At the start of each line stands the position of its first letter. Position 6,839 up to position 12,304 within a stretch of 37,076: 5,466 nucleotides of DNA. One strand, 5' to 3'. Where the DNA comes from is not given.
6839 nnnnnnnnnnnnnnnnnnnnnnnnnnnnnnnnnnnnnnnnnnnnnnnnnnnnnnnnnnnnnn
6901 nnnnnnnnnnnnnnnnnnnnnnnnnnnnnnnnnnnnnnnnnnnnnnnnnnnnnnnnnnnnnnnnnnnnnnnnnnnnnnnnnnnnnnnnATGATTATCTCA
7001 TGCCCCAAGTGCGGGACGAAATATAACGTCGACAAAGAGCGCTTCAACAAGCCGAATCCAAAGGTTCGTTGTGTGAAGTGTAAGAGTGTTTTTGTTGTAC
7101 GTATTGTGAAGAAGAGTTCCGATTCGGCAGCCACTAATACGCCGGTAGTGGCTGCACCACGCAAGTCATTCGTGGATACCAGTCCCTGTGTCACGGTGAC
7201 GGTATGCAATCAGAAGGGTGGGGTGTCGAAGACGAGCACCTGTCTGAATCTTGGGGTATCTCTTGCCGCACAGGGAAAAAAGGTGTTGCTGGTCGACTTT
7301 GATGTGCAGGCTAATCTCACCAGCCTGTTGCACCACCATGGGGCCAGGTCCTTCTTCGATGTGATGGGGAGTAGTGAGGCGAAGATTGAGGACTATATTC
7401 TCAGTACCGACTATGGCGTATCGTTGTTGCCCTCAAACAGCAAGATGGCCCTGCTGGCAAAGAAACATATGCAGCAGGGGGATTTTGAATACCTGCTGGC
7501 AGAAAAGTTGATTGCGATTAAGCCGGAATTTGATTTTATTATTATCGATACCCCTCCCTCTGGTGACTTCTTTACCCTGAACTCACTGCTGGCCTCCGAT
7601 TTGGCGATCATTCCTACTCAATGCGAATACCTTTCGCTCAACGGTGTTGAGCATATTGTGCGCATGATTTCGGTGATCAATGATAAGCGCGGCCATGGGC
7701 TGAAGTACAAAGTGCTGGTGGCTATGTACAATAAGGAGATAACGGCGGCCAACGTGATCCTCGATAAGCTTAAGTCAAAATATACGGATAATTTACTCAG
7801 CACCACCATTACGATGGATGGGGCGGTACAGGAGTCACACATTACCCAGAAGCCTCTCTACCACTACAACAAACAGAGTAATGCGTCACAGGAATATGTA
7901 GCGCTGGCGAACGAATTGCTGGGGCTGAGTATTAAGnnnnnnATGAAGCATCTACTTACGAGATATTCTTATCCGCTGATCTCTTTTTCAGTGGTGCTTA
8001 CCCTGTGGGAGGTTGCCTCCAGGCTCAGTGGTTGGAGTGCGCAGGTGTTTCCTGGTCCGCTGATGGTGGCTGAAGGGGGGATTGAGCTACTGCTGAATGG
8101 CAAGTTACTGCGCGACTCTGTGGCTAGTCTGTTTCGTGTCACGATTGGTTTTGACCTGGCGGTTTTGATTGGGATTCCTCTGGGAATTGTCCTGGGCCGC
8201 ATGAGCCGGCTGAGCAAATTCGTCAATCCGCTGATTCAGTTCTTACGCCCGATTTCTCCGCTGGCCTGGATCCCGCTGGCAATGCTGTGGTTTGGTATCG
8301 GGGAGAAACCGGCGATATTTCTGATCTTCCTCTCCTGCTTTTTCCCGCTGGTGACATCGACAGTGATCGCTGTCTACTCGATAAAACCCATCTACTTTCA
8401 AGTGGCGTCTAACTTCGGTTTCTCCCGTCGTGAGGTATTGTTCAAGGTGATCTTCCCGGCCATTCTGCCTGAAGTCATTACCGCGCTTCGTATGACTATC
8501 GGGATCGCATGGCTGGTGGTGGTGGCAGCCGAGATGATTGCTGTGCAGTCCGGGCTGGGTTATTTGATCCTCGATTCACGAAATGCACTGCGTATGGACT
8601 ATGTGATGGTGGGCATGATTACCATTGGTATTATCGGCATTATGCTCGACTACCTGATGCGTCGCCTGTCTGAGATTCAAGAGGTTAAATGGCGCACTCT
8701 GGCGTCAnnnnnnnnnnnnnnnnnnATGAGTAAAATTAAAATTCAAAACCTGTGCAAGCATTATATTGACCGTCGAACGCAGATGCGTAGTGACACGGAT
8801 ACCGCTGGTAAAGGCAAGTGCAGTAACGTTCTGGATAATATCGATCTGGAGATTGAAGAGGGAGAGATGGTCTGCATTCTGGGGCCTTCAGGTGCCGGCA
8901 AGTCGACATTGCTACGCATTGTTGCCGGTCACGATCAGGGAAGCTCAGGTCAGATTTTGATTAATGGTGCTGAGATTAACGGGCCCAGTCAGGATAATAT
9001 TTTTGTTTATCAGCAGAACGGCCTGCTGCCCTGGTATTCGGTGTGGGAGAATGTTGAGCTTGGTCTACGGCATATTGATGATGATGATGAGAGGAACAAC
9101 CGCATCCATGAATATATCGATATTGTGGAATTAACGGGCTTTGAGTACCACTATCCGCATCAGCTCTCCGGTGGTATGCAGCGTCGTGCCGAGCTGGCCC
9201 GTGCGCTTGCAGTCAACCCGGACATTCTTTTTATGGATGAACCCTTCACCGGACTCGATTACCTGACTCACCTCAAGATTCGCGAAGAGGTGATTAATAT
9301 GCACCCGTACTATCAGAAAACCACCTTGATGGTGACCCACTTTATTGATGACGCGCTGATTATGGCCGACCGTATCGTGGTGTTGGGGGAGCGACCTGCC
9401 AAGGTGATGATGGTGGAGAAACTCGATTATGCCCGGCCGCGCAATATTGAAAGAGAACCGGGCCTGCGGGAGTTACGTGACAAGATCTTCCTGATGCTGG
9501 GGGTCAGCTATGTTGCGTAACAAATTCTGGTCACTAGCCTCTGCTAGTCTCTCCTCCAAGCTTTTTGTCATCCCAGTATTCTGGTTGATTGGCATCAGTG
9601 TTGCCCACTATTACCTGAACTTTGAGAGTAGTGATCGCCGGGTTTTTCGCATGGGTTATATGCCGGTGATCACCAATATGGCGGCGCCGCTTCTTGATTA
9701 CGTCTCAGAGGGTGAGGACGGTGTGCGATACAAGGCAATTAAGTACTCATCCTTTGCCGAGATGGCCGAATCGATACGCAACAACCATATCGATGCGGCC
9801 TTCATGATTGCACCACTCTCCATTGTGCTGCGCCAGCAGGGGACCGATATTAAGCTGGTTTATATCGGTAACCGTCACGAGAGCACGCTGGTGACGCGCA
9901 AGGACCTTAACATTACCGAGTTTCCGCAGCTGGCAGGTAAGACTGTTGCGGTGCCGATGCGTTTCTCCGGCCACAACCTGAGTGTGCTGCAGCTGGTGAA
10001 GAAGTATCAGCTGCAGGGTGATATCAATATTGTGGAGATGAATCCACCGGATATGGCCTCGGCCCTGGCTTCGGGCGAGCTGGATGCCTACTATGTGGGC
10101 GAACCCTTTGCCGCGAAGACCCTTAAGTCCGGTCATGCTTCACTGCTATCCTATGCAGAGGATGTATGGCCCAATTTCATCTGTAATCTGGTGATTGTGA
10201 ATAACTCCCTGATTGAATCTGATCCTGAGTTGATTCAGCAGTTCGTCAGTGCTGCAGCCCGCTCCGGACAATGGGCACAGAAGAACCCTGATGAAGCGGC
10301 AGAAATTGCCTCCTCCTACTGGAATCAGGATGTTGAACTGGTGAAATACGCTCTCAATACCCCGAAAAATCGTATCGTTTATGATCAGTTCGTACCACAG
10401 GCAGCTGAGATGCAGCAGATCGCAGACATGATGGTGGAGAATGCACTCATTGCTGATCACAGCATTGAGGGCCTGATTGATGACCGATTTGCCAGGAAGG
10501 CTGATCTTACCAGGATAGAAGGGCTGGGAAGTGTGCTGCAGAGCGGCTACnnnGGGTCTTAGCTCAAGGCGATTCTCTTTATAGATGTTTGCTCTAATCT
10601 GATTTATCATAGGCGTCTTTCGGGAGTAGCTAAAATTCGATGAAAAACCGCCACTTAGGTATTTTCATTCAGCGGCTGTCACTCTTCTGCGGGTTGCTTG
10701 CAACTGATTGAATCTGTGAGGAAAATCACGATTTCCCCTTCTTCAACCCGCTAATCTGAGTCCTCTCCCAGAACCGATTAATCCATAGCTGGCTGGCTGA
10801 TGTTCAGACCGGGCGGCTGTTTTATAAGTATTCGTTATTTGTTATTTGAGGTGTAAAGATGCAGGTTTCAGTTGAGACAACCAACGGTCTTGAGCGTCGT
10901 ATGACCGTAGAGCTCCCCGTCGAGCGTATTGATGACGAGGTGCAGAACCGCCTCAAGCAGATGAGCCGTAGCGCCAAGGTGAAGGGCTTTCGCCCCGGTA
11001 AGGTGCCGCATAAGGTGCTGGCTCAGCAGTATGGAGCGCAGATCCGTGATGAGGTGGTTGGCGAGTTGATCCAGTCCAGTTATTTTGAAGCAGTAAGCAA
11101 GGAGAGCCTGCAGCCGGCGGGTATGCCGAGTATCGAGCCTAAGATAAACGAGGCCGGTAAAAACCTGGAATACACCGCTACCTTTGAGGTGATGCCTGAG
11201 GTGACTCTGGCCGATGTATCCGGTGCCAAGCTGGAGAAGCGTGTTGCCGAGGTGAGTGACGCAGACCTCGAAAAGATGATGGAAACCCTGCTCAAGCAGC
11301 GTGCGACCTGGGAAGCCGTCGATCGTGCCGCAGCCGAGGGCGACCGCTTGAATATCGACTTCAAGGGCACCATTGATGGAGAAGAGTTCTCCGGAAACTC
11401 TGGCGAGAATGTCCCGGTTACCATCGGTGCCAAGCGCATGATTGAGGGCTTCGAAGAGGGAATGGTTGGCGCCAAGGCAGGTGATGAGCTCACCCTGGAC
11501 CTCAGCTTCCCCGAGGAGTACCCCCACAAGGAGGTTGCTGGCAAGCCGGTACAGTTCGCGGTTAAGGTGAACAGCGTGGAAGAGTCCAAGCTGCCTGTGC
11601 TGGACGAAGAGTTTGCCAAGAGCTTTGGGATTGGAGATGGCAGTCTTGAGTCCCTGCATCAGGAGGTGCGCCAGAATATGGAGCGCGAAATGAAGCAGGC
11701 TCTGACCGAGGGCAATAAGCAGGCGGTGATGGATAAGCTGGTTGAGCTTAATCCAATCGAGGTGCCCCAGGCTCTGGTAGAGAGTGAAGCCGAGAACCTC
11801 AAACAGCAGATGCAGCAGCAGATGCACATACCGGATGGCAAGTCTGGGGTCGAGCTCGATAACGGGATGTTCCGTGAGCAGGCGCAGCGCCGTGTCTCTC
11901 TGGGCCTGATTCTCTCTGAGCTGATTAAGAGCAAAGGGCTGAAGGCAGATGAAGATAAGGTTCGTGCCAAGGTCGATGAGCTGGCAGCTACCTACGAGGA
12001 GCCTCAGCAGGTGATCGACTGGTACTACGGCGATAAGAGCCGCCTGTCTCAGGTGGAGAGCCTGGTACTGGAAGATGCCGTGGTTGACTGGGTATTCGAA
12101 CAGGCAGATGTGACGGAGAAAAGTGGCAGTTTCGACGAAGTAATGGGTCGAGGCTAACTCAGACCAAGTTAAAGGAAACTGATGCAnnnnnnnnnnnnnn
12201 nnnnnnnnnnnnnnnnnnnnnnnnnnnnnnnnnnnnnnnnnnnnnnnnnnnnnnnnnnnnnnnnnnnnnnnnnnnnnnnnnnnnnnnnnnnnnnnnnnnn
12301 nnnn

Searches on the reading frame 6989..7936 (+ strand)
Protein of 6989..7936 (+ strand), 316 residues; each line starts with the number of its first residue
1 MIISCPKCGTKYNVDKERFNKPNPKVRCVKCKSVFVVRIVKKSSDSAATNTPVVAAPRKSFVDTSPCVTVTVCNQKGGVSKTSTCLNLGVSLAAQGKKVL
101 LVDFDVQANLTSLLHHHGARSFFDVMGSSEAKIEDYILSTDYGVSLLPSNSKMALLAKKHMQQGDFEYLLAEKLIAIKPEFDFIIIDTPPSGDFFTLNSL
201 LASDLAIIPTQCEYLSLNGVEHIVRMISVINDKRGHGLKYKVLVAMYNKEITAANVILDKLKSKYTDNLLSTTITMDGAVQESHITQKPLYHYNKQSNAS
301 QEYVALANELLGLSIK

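Call 3: search_protein_families(library=pfam, proteins=[window:6989-7936:+], max_evalue=0.01)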
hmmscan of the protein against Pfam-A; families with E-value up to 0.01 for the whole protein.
window:6989-7936:+ (316 aa): 11 families
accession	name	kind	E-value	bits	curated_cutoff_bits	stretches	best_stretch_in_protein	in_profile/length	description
PF13614.12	AAA_31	-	3.4e-44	151.3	27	1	69-234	3-171/177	AAA domain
PF01656.29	CbiA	-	2e-16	60.5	25.4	1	70-288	1-123/125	CobQ/CobB/MinD/ParA nucleotide binding domain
PF06564.18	CBP_BcsQ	-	8.2e-12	45.6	21.3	1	73-309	7-232/234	Cellulose biosynthesis protein BcsQ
PF10609.15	ParA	-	1.3e-11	44.9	27.1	1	70-309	6-244/246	NUBPL iron-transfer P-loop NTPase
PF13719.11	Zn_ribbon_5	-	3.6e-11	43.1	29.3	1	1-37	1-37/37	zinc-ribbon domain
PF00142.24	Fer4_NifH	-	1.3e-10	41.6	25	1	75-310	7-244/271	4Fe-4S iron sulfur cluster binding proteins, NifH/frxC family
PF13717.11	Zn_ribbon_4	-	3e-10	40.3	30.3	1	1-35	1-35/36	zinc-ribbon domain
PF09140.17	MipZ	-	6.4e-09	35.9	20.7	1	70-212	3-131/262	ATPase MipZ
PF02374.21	ArsA_ATPase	-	9.7e-07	28.7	24.3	1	74-112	7-45/305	Anion-transporting ATPase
PF07015.17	VirC1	-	0.00044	20.1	24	1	70-111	4-45/231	VirC1 protein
PF05191.20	ADK_lid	-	0.0014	18.9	26.6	1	4-38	3-34/36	Adenylate kinase, active site lid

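Call 32: search_protein_families(library=ncbifam, proteins=[window:6989-7936:+], max_evalue=0.001)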
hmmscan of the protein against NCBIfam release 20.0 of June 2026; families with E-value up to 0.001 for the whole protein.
window:6989-7936:+ (316 aa): 25 families
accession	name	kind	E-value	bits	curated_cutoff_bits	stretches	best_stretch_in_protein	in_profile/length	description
NF041546.1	ParA_partition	equivalog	5.5e-27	94.6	180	2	69-143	1-78/203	ParA family partition ATPase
TIGR01969.1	minD_arch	subfamily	3.1e-24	85.5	201.75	1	69-313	2-233/251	cell division ATPase MinD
TIGR03453.1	partition_RepA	equivalog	2e-23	82.9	348.45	1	67-301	104-361/387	plasmid partitioning protein RepA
TIGR01968.1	minD_bact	equivalog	4.7e-18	65.5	212.9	1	70-314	4-240/261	septum site-determining protein MinD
TIGR03371.1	cellulose_yhjQ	equivalog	3.7e-17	62.6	157.85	1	69-309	3-240/246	cellulose biosynthesis protein BcsQ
NF041283.1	PrgP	equivalog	1.6e-16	60.5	400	1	69-274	4-222/297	ParA superfamily DNA segregation protein PrgP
NF010443.0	PRK13869.1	subfamily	5.6e-14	51.7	446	1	69-299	123-376/405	plasmid-partitioning protein RepA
TIGR01287.1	nifH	equivalog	3.2e-10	39.8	394.35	1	75-134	7-70/275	nitrogenase iron protein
NF010259.0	PRK13705.1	equivalog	4e-10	39.2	725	1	63-116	103-155/388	plasmid-partitioning protein SopA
NF009701.0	PRK13230.1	subfamily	7.9e-10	38.2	350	1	75-126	8-60/291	nitrogenase reductase-like protein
NF008079.0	PRK10818.1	equivalog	1.5e-09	37.6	508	1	70-250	5-186/270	septum site-determining protein MinD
NF033200.1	F430_CfbC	exception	1.9e-09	37.3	402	1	172-311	105-239/260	Ni-sirohydrochlorin a,c-diamide reductive cyclase ATP-dependent reductase subunit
NF041136.1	MrpORP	equivalog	4.7e-09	36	450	1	70-230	8-166/365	iron-sulfur cluster carrier protein MrpORP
TIGR01007.1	eps_fam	subfamily_domain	2.5e-08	33.7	108.05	1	70-192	20-139/204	polysaccharide biosynthesis tyrosine autokinase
TIGR00345.1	GET3_arsA_TRC40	subfamily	2.7e-08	33.7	135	1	76-114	5-43/299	TRC40/GET3/ArsA family transport-energizing ATPase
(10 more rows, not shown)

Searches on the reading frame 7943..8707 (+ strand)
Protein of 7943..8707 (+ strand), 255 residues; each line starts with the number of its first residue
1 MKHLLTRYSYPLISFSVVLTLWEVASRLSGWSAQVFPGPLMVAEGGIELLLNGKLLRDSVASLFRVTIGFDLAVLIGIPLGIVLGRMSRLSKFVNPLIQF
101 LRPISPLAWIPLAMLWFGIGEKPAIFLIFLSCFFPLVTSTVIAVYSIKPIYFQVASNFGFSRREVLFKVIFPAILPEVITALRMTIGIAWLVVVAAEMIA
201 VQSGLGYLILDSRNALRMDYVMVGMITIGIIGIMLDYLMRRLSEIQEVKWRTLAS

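Call 6: search_protein_families(library=pfam, proteins=[window:7943-8707:+], max_evalue=0.001)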
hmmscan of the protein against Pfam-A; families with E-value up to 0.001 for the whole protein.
window:7943-8707:+ (255 aa): 1 family
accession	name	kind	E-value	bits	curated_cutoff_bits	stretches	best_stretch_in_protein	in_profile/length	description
PF00528.27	BPD_transp_1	-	2.8e-22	79.8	26.4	1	77-247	1-179/184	Binding-protein-dependent transport system inner membrane component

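Call 32: search_protein_families(library=ncbifam, proteins=[window:7943-8707:+], max_evalue=0.001)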
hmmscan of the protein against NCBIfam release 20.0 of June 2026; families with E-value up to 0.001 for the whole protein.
window:7943-8707:+ (255 aa): 10 families
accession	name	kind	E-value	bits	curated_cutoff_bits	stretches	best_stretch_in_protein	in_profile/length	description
NF040733.1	ABC_perm_U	equivalog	1.2e-50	172.3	295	1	9-252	9-250/251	ABC transporter permease subunit SaoP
NF007545.0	PRK10160.1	equivalog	2.6e-44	151.7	342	1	14-243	30-264/275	taurine ABC transporter permease TauC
TIGR01183.1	ntrB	equivalog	4.8e-44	150.5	209.05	1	56-239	16-199/202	nitrate ABC transporter permease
NF008470.0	PRK11365.1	equivalog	4.3e-36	124.7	347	1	4-250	8-252/263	aliphatic sulfonate ABC transporter permease SsuC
NF008196.0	PRK10952.1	equivalog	1.6e-22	79.8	439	1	68-243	155-329/356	glycine betaine/L-proline ABC transporter permease ProW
TIGR03416.1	ABC_choXWV_perm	equivalog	3.9e-18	65.9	363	1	23-238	53-266/267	choline ABC transporter permease subunit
NF043080.1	MMSYN1_0166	equivalog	0.00029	19.9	370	1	68-188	111-232/307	oligopeptide ABC transporter permease OppC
TIGR02141.1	modB_ABC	equivalog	0.00074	19.2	182.6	1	129-184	87-143/208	molybdate ABC transporter permease subunit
NF011690.0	PRK15110.1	equivalog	0.00075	19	432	0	148-238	211-301/321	putrescine export ABC transporter permease SapB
NF045470.1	Opp2B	equivalog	0.00078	18.7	350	1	136-234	187-283/300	nickel ABC transporter permease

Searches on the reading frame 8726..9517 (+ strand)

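Call 6: search_protein_families(library=pfam, proteins=[window:8726-9517:+], max_evalue=0.001)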
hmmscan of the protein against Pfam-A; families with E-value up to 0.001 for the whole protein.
window:8726-9517:+ (264 aa): 4 families
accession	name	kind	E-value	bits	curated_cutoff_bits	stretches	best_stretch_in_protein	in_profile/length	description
PF00005.33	ABC_tran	-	1.2e-32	113.8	25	1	36-174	1-136/137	ABC transporter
PF13304.12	AAA_21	-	3.3e-06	27.8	27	0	131-189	222-279/304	AAA domain, putative AbiEii toxin, Type IV TA system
PF03193.22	RsgA_GTPase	-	0.00043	20.6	30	1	36-75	97-135/174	RsgA GTPase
PF13555.12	AAA_29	-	0.00045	20.4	27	1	39-63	15-39/61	P-loop containing region of AAA domain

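Call 32: search_protein_families(library=ncbifam, proteins=[window:8726-9517:+], max_evalue=0.001)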
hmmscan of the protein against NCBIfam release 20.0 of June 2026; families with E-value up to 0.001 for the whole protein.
window:8726-9517:+ (264 aa): 186 families (the best 25 are shown)
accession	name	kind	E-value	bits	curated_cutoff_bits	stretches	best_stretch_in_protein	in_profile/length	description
NF040729.1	ABC_ATP_SaoA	equivalog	1.2e-60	205.1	360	1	3-244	1-230/248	ABC transporter ATP-binding protein SaoA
TIGR03265.1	PhnT2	equivalog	1.5e-57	195.4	457.7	1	34-222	18-210/353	putative 2-aminoethylphosphonate ABC transporter ATP-binding protein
TIGR01184.1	ntrCD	subfamily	6e-57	192.9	291.8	1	36-254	1-226/230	nitrate ABC transporter ATP-binding protein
NF008421.0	PRK11248.1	equivalog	1.2e-53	182.2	357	1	33-237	14-219/255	taurine ABC transporter ATP-binding subunit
TIGR01186.1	proV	subfamily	5.7e-52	177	326.6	1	34-221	7-204/363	betaine/proline/choline family ABC transporter ATP-binding protein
TIGR00968.1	3a0106s01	subfamily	7.3e-49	166.4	342.75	1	34-222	14-206/237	sulfate ABC transporter ATP-binding protein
NF008513.0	PRK11432.1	equivalog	1.2e-46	159.3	496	1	33-222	19-212/351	ferric ABC transporter ATP-binding protein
NF006987.0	PRK09452.1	equivalog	2e-45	155.1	482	1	33-240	30-241/378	spermidine/putrescine ABC transporter ATP-binding protein PotA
TIGR03258.1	PhnT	equivalog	3.6e-45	154.6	499.15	1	33-222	21-215/359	2-aminoethylphosphonate ABC transport system ATP-binding subunit PhnT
NF043075.1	MMSYN1_0197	equivalog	4e-45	154.2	550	1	33-239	15-225/341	spermidine/putrescine ABC transporter ATP-binding protein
TIGR03415.1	ABC_choXWV_ATP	equivalog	4.1e-44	151.1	483.75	1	36-220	40-238/382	choline ABC transporter ATP-binding protein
NF008105.0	PRK10851.1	equivalog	6.3e-43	146.8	502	1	33-222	15-212/362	sulfate/thiosulfate ABC transporter ATP-binding protein CysA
NF040840.2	tungstate_WtpC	equivalog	7.9e-43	147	440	1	36-222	16-206/347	tungstate ABC transporter ATP-binding protein WtpC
NF008420.0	PRK11247.1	equivalog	1.4e-42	145.6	395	1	33-240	25-225/257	aliphatic sulfonates ABC transporter ATP-binding protein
TIGR01187.1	potA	subfamily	1.6e-42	145.7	355.6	1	51-222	1-176/325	polyamine ABC transporter ATP-binding protein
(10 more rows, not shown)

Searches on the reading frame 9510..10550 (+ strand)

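Call 6: search_protein_families(library=pfam, proteins=[window:9510-10550:+], max_evalue=0.001)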
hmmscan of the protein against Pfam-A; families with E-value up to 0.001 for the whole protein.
window:9510-10550:+ (347 aa): 4 families
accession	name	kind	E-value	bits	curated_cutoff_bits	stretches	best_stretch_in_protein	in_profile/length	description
PF13379.11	NMT1_2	-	1.1e-20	75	24.7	1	70-268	33-249/252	NMT1-like family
PF09084.16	NMT1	-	3e-19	70.2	20.5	1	81-263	30-216/216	NMT1/THI5 like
PF12974.12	Phosphonate-bd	-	6e-11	42.6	27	1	54-203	12-169/242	ABC transporter, phosphonate, periplasmic substrate-binding protein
PF16868.10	NMT1_3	-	1.2e-05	25.6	27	1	123-195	91-165/289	NMT1-like family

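Call 32: search_protein_families(library=ncbifam, proteins=[window:9510-10550:+], max_evalue=0.001)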
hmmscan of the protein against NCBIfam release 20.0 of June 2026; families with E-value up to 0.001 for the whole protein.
window:9510-10550:+ (347 aa): 7 families
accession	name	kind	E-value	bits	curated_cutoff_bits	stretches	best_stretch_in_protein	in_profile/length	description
TIGR01728.1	SsuA_fam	subfamily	1e-36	126.6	163.5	1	76-315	34-275/290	aliphatic sulfonate ABC transporter substrate-binding protein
TIGR01729.1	taurine_ABC_bnd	equivalog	1.5e-16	60.7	304.25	1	49-261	4-218/300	taurine ABC transporter substrate-binding protein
TIGR02122.1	TRAP_TAXI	subfamily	1.6e-11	43.6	84.35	1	126-196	124-196/320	TAXI family TRAP transporter solute-binding subunit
NF040735.1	SBP_SaoX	equivalog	4.4e-11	42.4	300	1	126-277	84-239/330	ABC transporter substrate-binding subunit SaoX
NF008553.0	PRK11480.1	equivalog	7.6e-11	41.7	490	1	114-262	93-241/320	taurine ABC transporter substrate-binding protein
NF008588.0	PRK11553.1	subfamily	4.5e-10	39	299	1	77-315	61-299/319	aliphatic sulfonate ABC transporter substrate-binding protein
TIGR01098.1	3A0109s03R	subfamily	9e-05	22.1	112.05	1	58-168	50-167/253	phosphate/phosphite/phosphonate ABC transporter substrate-binding protein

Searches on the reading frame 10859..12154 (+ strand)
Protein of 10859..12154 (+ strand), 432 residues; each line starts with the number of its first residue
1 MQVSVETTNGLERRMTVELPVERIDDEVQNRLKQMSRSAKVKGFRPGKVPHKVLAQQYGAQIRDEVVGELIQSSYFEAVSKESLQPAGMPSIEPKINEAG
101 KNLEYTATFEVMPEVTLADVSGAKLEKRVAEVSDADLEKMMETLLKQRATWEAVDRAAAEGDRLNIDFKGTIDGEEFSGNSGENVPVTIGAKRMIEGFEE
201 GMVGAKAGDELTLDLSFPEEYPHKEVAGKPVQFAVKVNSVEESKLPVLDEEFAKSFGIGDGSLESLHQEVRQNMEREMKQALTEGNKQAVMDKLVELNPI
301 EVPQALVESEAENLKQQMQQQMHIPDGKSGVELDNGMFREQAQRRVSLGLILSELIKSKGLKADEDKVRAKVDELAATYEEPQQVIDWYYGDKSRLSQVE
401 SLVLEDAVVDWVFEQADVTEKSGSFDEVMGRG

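Call 6: search_protein_families(library=pfam, proteins=[window:10859-12154:+], max_evalue=0.001)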
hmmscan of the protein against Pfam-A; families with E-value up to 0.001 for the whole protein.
window:10859-12154:+ (432 aa): 3 families
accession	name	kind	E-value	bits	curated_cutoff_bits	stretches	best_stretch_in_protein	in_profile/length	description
PF05697.18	Trigger_N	-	5.9e-44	150.3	22.2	1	1-144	1-144/144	Bacterial trigger factor protein (TF)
PF05698.19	Trigger_C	-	2.8e-35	122.2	22.7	1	262-414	1-162/162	Bacterial trigger factor protein (TF) C-terminus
PF00254.34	FKBP_C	-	1.2e-15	58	21.1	1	156-237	3-93/94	FKBP-type peptidyl-prolyl cis-trans isomerase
